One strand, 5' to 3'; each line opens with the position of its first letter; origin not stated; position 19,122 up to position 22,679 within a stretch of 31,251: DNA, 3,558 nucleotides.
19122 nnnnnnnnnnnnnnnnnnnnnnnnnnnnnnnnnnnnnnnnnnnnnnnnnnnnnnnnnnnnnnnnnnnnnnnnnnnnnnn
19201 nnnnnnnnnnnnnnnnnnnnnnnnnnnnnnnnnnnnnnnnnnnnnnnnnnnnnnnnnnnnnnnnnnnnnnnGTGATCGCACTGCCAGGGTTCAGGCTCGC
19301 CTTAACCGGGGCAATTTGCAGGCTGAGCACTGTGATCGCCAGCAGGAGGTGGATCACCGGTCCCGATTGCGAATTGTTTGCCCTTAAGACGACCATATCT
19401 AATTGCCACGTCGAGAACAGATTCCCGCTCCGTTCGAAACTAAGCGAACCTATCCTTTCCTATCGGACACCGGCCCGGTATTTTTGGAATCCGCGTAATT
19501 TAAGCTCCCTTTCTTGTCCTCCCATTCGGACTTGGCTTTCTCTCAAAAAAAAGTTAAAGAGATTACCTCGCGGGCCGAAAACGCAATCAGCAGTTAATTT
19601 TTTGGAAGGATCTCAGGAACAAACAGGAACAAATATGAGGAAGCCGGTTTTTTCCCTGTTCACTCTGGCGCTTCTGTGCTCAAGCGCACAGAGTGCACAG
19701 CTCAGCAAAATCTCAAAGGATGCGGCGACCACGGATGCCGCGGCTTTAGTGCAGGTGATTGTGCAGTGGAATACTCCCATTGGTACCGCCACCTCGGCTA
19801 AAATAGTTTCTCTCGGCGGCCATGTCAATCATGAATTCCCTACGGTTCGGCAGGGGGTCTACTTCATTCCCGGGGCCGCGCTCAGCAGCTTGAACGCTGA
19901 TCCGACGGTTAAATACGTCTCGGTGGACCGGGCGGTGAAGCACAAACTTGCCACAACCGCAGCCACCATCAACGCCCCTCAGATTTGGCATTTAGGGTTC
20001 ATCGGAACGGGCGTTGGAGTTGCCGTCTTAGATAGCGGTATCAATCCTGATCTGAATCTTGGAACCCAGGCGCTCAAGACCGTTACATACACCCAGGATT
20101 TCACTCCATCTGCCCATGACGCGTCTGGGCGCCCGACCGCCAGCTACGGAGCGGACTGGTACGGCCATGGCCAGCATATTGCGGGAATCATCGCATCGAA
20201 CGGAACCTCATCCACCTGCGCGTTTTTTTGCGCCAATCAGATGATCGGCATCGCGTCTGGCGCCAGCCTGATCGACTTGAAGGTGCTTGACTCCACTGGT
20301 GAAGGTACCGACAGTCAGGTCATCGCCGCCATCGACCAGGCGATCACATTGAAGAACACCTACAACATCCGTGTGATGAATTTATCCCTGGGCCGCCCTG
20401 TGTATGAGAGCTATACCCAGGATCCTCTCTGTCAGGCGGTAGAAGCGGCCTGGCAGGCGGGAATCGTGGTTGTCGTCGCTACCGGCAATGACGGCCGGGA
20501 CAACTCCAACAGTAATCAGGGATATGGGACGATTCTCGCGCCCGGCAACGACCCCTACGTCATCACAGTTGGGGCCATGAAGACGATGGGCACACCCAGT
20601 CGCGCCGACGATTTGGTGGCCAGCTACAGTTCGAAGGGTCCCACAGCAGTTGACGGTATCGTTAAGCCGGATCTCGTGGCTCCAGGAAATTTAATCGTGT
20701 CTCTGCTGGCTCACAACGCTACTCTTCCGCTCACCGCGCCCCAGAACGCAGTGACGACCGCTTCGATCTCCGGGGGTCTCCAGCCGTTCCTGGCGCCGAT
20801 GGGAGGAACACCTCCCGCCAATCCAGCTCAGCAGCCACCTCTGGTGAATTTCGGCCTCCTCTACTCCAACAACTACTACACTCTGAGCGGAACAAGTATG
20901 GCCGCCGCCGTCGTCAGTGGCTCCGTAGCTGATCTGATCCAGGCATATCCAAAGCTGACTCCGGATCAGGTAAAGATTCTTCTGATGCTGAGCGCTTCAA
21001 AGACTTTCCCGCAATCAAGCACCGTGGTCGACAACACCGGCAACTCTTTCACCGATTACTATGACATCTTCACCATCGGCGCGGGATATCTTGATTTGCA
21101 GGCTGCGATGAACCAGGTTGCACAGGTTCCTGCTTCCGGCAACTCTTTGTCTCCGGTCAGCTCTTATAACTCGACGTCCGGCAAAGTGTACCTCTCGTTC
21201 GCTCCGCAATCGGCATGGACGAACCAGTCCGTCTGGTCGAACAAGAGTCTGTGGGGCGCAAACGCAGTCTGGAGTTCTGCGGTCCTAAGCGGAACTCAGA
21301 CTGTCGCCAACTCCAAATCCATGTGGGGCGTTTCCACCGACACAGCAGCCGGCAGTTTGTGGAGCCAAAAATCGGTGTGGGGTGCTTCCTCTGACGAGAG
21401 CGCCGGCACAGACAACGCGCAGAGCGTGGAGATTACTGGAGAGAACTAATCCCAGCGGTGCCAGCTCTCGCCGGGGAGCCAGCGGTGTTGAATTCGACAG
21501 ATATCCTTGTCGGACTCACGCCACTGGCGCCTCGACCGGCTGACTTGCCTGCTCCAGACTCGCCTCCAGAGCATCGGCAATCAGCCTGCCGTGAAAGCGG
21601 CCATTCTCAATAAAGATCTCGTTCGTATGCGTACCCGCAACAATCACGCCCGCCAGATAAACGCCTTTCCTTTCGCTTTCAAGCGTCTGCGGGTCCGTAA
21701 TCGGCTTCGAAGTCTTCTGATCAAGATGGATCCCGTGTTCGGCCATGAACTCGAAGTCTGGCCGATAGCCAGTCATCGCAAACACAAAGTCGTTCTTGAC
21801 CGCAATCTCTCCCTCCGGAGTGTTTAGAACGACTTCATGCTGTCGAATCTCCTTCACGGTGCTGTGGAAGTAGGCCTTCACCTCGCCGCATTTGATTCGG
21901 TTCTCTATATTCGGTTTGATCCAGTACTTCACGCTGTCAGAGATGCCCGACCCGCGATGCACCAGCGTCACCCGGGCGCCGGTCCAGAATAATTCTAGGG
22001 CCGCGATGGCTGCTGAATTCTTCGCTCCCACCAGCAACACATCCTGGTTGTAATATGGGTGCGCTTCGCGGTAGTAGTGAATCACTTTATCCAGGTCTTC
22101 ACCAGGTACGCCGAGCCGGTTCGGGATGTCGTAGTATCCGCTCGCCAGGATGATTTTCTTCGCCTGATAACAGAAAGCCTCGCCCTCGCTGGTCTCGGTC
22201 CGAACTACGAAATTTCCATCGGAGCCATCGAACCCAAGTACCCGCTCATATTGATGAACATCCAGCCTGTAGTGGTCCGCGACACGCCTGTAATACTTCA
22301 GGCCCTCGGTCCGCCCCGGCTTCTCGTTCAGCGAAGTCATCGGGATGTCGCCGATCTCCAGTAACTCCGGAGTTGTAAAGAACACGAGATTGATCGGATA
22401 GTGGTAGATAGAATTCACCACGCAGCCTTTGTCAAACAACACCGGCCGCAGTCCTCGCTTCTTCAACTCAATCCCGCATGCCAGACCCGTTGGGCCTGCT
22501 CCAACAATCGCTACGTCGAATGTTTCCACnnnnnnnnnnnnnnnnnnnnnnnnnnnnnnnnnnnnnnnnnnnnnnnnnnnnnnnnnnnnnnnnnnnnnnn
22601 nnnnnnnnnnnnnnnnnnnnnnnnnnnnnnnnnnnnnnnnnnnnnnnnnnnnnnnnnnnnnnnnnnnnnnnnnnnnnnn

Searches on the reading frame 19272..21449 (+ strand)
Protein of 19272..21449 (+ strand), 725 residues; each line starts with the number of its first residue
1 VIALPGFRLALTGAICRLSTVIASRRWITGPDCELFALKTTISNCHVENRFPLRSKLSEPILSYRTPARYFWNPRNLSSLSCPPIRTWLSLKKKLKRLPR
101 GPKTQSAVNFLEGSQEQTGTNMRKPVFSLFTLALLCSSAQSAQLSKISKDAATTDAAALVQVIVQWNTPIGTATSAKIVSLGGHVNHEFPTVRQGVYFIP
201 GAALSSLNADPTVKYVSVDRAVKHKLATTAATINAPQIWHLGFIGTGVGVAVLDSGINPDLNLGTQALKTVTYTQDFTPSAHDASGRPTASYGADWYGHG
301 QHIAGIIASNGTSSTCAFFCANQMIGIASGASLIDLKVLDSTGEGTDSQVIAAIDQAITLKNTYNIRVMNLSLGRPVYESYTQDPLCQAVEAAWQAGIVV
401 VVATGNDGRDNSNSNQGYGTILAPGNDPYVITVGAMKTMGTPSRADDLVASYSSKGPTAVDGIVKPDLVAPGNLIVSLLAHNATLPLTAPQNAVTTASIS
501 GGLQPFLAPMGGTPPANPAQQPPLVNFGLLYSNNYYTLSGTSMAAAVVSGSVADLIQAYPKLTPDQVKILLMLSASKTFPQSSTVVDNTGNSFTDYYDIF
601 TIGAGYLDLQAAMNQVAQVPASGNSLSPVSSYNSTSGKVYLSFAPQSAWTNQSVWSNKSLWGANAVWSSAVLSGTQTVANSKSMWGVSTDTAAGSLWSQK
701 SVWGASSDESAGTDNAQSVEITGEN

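Call 84: search_protein_families(library=pfam, proteins=[window:19272-21449:+], max_evalue=0.00001)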
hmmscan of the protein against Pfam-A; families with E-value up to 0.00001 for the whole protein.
window:19272-21449:+ (725 aa): 1 family
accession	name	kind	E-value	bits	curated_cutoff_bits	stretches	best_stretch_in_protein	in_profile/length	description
PF00082.27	Peptidase_S8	-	1.5e-48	166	21.8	1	245-581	1-277/288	Subtilase family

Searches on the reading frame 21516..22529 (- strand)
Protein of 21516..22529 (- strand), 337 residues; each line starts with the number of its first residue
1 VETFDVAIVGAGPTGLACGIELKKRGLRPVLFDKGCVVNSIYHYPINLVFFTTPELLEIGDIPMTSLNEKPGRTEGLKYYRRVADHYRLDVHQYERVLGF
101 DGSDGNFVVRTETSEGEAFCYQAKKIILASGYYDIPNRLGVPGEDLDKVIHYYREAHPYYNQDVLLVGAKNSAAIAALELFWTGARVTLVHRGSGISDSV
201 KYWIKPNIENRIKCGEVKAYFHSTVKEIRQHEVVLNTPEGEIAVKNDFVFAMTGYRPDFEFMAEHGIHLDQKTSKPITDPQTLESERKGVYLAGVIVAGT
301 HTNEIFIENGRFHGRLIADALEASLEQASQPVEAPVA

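Call 84: search_protein_families(library=pfam, proteins=[window:21516-22529:-], max_evalue=0.00001)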
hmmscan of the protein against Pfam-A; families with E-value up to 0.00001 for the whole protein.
window:21516-22529:- (337 aa): 6 families
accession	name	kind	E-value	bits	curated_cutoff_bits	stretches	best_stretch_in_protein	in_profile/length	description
PF13738.12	Pyr_redox_3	-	7.2e-79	265.6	30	1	8-294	2-305/305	Pyridine nucleotide-disulphide oxidoreductase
PF07992.20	Pyr_redox_2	-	1.6e-24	87.3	26.1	1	4-295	1-275/291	Pyridine nucleotide-disulphide oxidoreductase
PF01266.30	DAO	-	1.1e-09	38.8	27.9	0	5-35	1-31/353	FAD dependent oxidoreductase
PF01494.25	FAD_binding_3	-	2e-06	27.7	22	0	4-34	2-32/349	FAD binding domain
PF13450.12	NAD_binding_8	-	3e-06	27.9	21.9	0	8-36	1-29/68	NAD(P)-binding Rossmann-like domain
PF00070.33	Pyr_redox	-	5.9e-06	27.2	22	0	164-232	2-70/82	Pyridine nucleotide-disulphide oxidoreductase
